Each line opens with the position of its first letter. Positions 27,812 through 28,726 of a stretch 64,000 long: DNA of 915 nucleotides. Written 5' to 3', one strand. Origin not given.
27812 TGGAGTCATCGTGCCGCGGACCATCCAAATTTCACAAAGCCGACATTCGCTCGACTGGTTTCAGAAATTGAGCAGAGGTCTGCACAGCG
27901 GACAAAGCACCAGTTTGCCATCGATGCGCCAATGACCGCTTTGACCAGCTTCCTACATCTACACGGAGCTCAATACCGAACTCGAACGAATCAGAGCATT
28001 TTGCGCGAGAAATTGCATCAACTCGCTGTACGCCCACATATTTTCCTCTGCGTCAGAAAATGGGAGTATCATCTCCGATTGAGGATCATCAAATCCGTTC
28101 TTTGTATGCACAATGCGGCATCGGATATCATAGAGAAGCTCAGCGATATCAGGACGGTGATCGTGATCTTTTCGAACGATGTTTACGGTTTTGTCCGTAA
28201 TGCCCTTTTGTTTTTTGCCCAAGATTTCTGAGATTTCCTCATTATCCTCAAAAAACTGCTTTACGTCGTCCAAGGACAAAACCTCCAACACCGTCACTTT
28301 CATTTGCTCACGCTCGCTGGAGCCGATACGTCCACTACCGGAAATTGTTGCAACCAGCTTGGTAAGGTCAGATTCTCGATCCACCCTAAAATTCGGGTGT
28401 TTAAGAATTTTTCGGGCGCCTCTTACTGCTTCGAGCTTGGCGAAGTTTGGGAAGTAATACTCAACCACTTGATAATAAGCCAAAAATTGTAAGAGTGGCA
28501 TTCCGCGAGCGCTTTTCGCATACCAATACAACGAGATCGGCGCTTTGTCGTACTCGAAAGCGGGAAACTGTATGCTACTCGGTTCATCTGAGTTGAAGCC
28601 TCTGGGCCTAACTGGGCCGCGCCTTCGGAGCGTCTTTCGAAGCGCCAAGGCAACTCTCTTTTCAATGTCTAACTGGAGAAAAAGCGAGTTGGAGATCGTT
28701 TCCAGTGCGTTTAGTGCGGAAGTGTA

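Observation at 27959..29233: Orphan 424-aa protein with a HEPN-like R-x4-H C-terminal domain: candidate single-gene defence or abortive-infection module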

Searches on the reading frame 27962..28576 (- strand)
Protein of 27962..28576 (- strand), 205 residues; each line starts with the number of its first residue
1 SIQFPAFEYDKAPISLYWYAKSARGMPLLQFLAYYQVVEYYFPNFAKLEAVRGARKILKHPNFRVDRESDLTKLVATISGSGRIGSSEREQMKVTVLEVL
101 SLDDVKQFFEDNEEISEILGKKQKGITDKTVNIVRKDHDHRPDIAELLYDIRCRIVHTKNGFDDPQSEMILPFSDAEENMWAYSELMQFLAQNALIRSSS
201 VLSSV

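Call 76: predict_structure(alignment_id=A4)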
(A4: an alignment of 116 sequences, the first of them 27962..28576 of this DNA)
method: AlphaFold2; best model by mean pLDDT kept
length: 205 residues; sequences in the alignment: 116
mean_pLDDT: 89.5   pTM: 0.86
mean pLDDT of the five models: 89.5, 89.1, 89.0, 88.8, 88.6
residues with pLDDT >= 90: 160; 70-90: 22; 50-70: 21; < 50: 2
segments of 3 or more residues with pLDDT < 50: none
pLDDT, mean of each block of 10 residues (from residue 1): 70 97 96 98 93 93 94 88 70 96 96 97 94 91 97 80 63 94 98 94 70
secondary structure, 60 per line:
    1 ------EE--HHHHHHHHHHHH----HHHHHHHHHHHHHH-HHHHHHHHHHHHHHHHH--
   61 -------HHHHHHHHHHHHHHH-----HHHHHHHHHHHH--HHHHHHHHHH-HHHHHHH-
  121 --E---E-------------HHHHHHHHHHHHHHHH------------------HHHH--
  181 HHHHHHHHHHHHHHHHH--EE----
elements in order: H11-22 H27-40 H42-58 H68-82 H88-99 H102-111 H113-119 H141-156 H175-178 H181-197

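Call 78: fold_search(model_id=the predicted structure, library=pdb)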
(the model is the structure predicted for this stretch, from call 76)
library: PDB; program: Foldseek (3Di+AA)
matches with E <= 10: 82; with E <= 0.001: 0
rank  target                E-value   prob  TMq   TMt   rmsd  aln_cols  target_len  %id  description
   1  3npz_A                1.2e+00  0.08  0.18  0.19  17.8       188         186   14  Prolactin Receptor (PRLR) Complexed with the Natural Hormone (PRL) (released 2010-10-06)
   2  1knc_A                1.4e+00  0.04  0.13  0.14  17.7       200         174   10  Structure of AhpD from Mycobacterium tuberculosis, a novel enzyme with thioredoxin-like activity. (released 2002-01-23)
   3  2gon_B                1.6e+00  0.08  0.18  0.24  16.2       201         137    9  Xray Structure of Gag133-278 (released 2006-09-26)
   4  3n0p_A                1.9e+00  0.06  0.18  0.20  17.5       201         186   13  A mutant human Prolactin receptor antagonist H30A in complex with the extracellular domain of the human prolactin rece (released 2010-09-29)
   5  3ncb_A                1.9e+00  0.06  0.19  0.20  17.9       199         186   14  A mutant human Prolactin receptor antagonist H180A in complex with the extracellular domain of the human prolactin rec (released 2010-09-29)
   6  8flq_R                2.0e+00  0.07  0.20  0.15  14.6       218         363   10  Human PTH1R in complex with PTH(1-34) and Gs (released 2023-04-26)
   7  3n06_A                2.0e+00  0.06  0.19  0.20  17.9       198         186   13  A mutant human Prolactin receptor antagonist H27A in complex with the extracellular domain of the human prolactin rece (released 2010-09-29)
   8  1knc_C                2.1e+00  0.04  0.13  0.15  17.2       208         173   10  Structure of AhpD from Mycobacterium tuberculosis, a novel enzyme with thioredoxin-like activity. (released 2002-01-23)
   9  2q98                  2.4e+00  0.07  0.21  0.22  17.5       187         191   14  X-ray structure of a prolactin antagonist (released 2007-09-11)
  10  9k93                  2.6e+00  0.07  0.25  0.20  17.7       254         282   11  Cryo-EM structure of human signal peptide peptidase like 2A (SPPL2a) in complex with L685,458 (released 2025-10-29)
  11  1f6f_A                2.6e+00  0.04  0.15  0.16  17.6       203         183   10  CRYSTAL STRUCTURE OF THE TERNARY COMPLEX BETWEEN OVINE PLACENTAL LACTOGEN AND THE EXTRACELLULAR DOMAIN OF THE RAT PROL (released 2000-07-04)
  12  8ijt_C                2.6e+00  0.04  0.16  0.11  21.9       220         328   12  crystal structure of Hyp N135A mutant from Hypoxylon sp. E7406B (released 2024-02-28)
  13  1yma                  2.7e+00  0.07  0.16  0.20  13.4       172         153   12  STRUCTURAL CHARACTERIZATION OF HEME LIGATION IN THE HIS64-->TYR VARIANT OF MYOGLOBIN (released 1994-01-31)
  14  3mzg_A                3.0e+00  0.04  0.18  0.19  18.1       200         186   14  Crystal structure of a human prolactin receptor antagonist in complex with the extracellular domain of the human prola (released 2010-09-29)
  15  5b63_A                3.0e+00  0.04  0.15  0.08  16.8       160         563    9  Crystal structures of E.coli arginyl-tRNA synthetase (ArgRS) in complex with substrate tRNA(Arg) (released 2017-05-31)
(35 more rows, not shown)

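Call 84: search_dna_similar(query=window:27962-28576:-, collection=plasmids, mode=protein, max_evalue=10, max_rows=40)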
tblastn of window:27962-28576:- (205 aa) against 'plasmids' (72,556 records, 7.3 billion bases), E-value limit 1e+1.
Records with a match: 8; places in all: 8; records where one place covers at least 80% of the query: 3.
Best place of each record, by identity: <60% 8.
By first word of the organism name: Lawsonia 3; Yersinia 2; Sphaerospermopsis 1; Streptomyces 1; Priestia 1.
By predicted mobility (MOB-suite, as given by PLSDB): non-mobilizable 7; conjugative 1.
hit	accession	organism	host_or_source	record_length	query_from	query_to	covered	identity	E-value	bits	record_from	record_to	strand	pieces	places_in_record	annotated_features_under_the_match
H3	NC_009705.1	Yersinia pseudotuberculosis IP 31758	stool of a patient presenting with ...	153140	9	202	95%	34.2%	1e-21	99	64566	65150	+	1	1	hypothetical protein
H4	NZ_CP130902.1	Yersinia pseudotuberculosis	mouse,feces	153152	9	202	95%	34.2%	1e-21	99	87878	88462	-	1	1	hypothetical protein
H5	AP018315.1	Sphaerospermopsis kisseleviana NIES-73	-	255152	13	199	91%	24.1%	5e-3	45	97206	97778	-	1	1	hypothetical protein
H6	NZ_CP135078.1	Streptomyces parvus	bacteria,cell culture,soil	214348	116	202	42%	29.9%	6e-4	47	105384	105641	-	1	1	hypothetical protein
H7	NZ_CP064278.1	Priestia megaterium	cell culture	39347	5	75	35%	23.9%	1e+1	34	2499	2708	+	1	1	mauJ: methylamine utilization protein MauJ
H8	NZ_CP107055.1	Lawsonia intracellularis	-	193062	118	162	22%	33.3%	7e+0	35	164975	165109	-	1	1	terL: phage terminase large subunit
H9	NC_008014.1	Lawsonia intracellularis PHE/MN1-00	Sus scrofa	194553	118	162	22%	33.3%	7e+0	35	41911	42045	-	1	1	terL: phage terminase large subunit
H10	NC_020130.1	Lawsonia intracellularis N343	-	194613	118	162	22%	33.3%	7e+0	35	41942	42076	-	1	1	terL: phage terminase large subunit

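Call 85: get_annotated_region(hit=H7, flank=5000)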
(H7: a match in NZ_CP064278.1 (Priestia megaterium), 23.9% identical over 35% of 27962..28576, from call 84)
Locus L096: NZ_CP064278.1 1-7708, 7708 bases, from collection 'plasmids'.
description: Priestia megaterium strain B1 plasmid pB1.3, complete sequence
organism: Priestia megaterium (NCBI taxid 1404)
taxonomy: Bacteria; Bacillota; Bacilli; Bacillales; Bacillaceae; Priestia; Priestia megaterium
host: -; source: cell culture; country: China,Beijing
typing (MOB-suite, as given by PLSDB): non-mobilizable; replicon rep_cluster_385
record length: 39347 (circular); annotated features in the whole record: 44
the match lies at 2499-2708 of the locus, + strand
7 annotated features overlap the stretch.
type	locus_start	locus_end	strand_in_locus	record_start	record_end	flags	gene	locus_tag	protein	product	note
CDS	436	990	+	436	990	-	-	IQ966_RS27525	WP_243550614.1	hypothetical protein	-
CDS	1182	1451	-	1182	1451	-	-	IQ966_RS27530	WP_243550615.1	hypothetical protein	-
CDS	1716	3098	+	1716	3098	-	mauJ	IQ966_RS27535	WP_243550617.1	methylamine utilization protein MauJ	-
CDS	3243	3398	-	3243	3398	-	-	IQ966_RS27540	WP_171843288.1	hypothetical protein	-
CDS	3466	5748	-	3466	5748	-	-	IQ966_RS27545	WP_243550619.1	CHAT domain-containing protein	-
CDS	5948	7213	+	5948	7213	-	-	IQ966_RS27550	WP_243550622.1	damage repair protein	-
CDS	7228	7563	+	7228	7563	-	-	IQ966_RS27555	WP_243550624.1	YolD-like family protein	-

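Call 86: get_annotated_region(hit=H5, flank=5000)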
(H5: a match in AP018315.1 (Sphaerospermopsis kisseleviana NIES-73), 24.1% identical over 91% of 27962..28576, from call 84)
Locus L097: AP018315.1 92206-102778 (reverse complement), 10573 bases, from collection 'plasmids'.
description: Sphaerospermopsis kisseleviana NIES-73 plasmid plasmid1 DNA, complete genome
organism: Sphaerospermopsis kisseleviana NIES-73 (NCBI taxid 1973480)
taxonomy: Bacteria; Cyanobacteriota; Cyanophyceae; Nostocales; Aphanizomenonaceae; Sphaerospermopsis; Sphaerospermopsis kisseleviana; Sphaerospermopsis kisseleviana NIES-73
host: -; source: -; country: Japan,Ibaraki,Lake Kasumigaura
typing (MOB-suite, as given by PLSDB): conjugative; replicon rep_cluster_1696,rep_cluster_89; relaxase MOBP; mating-pair formation MPF_T
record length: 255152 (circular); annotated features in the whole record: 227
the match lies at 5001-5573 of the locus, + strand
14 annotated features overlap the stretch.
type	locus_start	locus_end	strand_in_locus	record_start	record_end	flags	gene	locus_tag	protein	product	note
CDS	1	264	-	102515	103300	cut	-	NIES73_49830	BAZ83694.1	hypothetical protein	-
CDS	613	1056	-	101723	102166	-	-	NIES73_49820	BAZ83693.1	hypothetical protein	-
CDS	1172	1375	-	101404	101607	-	-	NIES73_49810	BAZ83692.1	hypothetical protein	-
CDS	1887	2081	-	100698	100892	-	-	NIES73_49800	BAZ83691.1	hypothetical protein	-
CDS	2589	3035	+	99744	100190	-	glpK_2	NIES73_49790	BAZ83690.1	glycerol kinase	-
CDS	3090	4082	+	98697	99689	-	glpK_1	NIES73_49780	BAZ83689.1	glycerol kinase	-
CDS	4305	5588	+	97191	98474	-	-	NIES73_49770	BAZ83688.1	hypothetical protein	-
CDS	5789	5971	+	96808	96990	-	-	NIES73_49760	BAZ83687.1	hypothetical protein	-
CDS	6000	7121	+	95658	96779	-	-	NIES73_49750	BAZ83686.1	hypothetical protein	-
CDS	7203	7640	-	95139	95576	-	-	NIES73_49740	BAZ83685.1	hypothetical protein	-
CDS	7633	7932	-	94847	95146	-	-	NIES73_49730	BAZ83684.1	hypothetical protein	-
CDS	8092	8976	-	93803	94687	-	-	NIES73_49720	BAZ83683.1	UTP-glucose-1-phosphate uridylyltransferase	-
CDS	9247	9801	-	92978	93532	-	-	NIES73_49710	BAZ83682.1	GHMP kinase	-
CDS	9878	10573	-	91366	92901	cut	-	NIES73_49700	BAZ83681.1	amine oxidase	-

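Call 87: get_annotated_region(hit=H6, flank=5000)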
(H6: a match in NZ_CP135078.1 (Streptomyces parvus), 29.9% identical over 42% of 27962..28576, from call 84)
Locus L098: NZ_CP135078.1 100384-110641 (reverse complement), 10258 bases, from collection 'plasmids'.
description: Streptomyces parvus strain F-G-2 plasmid pG-2_2, complete sequence
organism: Streptomyces parvus (NCBI taxid 66428)
taxonomy: Bacteria; Actinomycetota; Actinomycetes; Kitasatosporales; Streptomycetaceae; Streptomyces; Streptomyces parvus
host: -; source: bacteria,cell culture,soil; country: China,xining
typing (MOB-suite, as given by PLSDB): non-mobilizable
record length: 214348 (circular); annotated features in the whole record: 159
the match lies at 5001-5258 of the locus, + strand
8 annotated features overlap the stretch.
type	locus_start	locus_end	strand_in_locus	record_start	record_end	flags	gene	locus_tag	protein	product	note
CDS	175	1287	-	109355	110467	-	-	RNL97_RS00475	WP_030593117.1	ParB/RepB/Spo0J family partition protein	GO:0007059 - chromosome segregation [Evidence IEA]; GO:0000910 - cytokinesis [Evidence IEA]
CDS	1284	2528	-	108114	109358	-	-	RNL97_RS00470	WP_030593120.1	ParA family protein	-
CDS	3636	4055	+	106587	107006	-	-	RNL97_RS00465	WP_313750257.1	hypothetical protein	-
CDS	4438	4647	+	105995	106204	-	-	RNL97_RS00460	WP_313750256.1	hypothetical protein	-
CDS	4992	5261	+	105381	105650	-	-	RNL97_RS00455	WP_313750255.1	hypothetical protein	-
CDS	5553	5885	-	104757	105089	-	-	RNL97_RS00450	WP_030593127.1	hypothetical protein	-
CDS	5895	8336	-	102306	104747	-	-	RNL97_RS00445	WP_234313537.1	DNRLRE domain-containing protein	-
CDS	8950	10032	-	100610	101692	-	-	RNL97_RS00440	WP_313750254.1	barstar family protein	-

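Call 91: search_protein_families(library=pfam, proteins=[L096:1716-3095:+, L097:4305-5585:+, L098:4992-5258:+], max_evalue=10)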
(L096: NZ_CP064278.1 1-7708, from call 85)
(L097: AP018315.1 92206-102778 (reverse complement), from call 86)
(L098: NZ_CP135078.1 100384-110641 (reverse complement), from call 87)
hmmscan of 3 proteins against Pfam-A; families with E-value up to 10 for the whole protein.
L096:1716-3095:+ (460 aa): 1 family
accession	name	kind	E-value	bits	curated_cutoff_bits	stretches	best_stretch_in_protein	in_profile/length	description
PF17419.7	MauJ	-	8.3e-08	33.6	28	1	271-453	2-116/116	Methylamine utilization protein MauJ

L097:4305-5585:+ (427 aa): 3 families
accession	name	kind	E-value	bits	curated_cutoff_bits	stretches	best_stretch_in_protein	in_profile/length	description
PF17419.7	MauJ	-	4e-05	24.9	28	1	239-416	5-112/116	Methylamine utilization protein MauJ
PF20651.3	EXOC6_Sec15_N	-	0.047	14.1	27.2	1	33-76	67-109/170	Exocyst complex component EXOC6/Sec15, N-terminal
PF18739.6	HEPN_Apea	-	2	9.3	24.4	0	315-394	26-104/136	Apea-like HEPN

L098:4992-5258:+ (89 aa): 0 families

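Call 92: search_protein_families(library=padloc, proteins=[L096:1716-3095:+, L097:4305-5585:+, L098:4992-5258:+], max_evalue=10)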
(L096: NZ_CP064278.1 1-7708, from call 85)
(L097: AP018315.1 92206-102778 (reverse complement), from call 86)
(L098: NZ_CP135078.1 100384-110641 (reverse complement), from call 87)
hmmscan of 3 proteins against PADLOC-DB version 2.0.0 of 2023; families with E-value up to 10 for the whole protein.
L096:1716-3095:+ (460 aa): 1 family
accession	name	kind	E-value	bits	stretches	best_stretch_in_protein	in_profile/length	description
PDLC03836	DzbB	-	1.1e-09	36.3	1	215-452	137-327/341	-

L097:4305-5585:+ (427 aa): 1 family
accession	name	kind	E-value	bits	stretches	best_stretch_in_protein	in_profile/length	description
PDLC03836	DzbB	-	4.5e-17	60.5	1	224-422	182-338/341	-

L098:4992-5258:+ (89 aa): 0 families

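Call 93: find_homologous_proteins(query=L097:4305-5585:+, max_evalue=0.001)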
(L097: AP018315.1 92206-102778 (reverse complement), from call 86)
Query L097:4305-5585:+ (427 aa): 439 proteins with E <= 0.001 among 8000 candidates; the best 120 are listed.
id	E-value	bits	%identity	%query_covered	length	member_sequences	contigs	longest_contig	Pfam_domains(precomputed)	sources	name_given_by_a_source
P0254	6.7e-275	929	100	100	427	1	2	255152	-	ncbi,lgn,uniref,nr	ncbi:hypothetical protein PN497_09230 [Sphaerospermopsis kisseleviana CS-549]|uniref:Apea-like HEPN 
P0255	3.0e-228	776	84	100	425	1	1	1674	-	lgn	-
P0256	1.6e-191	655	71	100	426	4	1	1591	-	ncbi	-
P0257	7.3e-184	630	68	100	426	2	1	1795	-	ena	-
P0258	8.2e-183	626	68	100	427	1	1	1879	-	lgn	-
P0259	4.2e-180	617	67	100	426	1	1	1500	-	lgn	-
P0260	1.2e-179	616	68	100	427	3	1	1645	-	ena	-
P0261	8.5e-166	570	61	100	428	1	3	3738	-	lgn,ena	-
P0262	1.7e-165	569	62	100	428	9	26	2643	-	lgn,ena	-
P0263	2.6e-165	569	61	100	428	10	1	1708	-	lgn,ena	-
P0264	2.9e-161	555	59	100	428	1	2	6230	-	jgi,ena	-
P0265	8.2e-161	554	58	100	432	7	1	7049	-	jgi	-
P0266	6.2e-160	551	60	100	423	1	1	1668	-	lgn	-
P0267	1.2e-159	550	60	100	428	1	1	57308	-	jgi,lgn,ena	-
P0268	3.8e-159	548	60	100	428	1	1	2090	-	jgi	-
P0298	2.3e-138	480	52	99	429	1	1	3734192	-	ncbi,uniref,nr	ncbi:hypothetical protein RN347_10140 [Halomonas sp. PAMB 3264]|uniref:hypothetical protein n=1 Tax=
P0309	5.9e-136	472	50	99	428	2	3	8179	-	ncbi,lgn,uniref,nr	ncbi:hypothetical protein DN35_3468 [Vibrio cholerae]|uniref:hypothetical protein n=1 Tax=Vibrio cho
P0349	1.1e-122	428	48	100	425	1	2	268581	PF17419.8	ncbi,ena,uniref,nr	ncbi:hypothetical protein K7H09_05730 [Halomonas sp. IOP_14]|uniref:hypothetical protein n=1 Tax=Hal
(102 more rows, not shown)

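Call 96: search_solved_structures(query=A5, max_evalue=10, show_alignments=2)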
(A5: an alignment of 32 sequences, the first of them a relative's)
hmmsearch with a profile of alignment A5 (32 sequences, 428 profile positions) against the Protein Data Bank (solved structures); distinct sequences matched with E-value up to 10: 0.

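Call 97: find_encoding_contigs(protein=P0309, flank=10000, max_places=3)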
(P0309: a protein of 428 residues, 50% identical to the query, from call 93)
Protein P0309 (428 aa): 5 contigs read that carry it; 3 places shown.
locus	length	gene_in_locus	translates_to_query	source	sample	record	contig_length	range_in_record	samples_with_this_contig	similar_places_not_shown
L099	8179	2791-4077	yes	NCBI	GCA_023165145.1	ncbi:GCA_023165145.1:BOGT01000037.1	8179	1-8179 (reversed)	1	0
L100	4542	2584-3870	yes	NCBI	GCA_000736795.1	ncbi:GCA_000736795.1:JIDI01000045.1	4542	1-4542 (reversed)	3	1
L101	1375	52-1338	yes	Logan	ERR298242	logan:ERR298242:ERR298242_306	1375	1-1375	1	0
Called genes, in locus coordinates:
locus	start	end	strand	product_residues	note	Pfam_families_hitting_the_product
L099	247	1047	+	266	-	PF02567:PhzC-PhzF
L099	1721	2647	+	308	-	-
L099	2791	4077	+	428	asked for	-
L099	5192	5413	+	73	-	PF06945:DUF1289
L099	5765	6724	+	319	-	-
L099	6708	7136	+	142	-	-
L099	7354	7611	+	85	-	PF02604:PhdYeFM_antitox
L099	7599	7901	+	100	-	PF05016:ParE_toxin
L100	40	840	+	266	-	PF02567:PhzC-PhzF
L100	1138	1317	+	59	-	PF04875:DUF645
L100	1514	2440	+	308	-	-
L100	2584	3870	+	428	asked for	-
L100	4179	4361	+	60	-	PF04875:DUF645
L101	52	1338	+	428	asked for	-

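Call 98: find_encoding_contigs(protein=P0298, flank=10000, max_places=2)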
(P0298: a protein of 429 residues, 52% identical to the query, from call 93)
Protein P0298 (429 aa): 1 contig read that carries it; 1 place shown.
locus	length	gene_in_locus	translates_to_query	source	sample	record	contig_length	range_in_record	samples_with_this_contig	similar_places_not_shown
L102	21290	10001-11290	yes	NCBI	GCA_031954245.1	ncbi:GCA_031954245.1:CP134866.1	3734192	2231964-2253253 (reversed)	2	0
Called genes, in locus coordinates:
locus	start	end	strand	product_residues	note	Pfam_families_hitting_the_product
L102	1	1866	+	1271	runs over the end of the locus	PF02514:CobN-Mg_chel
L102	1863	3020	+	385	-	PF03460:NIR_SIR_ferr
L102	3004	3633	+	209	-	PF02570:CbiC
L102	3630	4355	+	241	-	PF00590:TP_methylase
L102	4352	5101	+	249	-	PF00590:TP_methylase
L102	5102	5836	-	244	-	PF02571:CbiJ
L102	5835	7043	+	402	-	PF00590:TP_methylase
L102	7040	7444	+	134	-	PF01890:CbiG_C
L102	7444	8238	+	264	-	PF00590:TP_methylase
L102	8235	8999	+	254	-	PF00590:TP_methylase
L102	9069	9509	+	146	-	PF11071:Nuc_deoxyri_tr3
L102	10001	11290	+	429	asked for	-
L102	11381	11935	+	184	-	-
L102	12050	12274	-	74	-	PF06769:YoeB_toxin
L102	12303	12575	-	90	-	PF02604:PhdYeFM_antitox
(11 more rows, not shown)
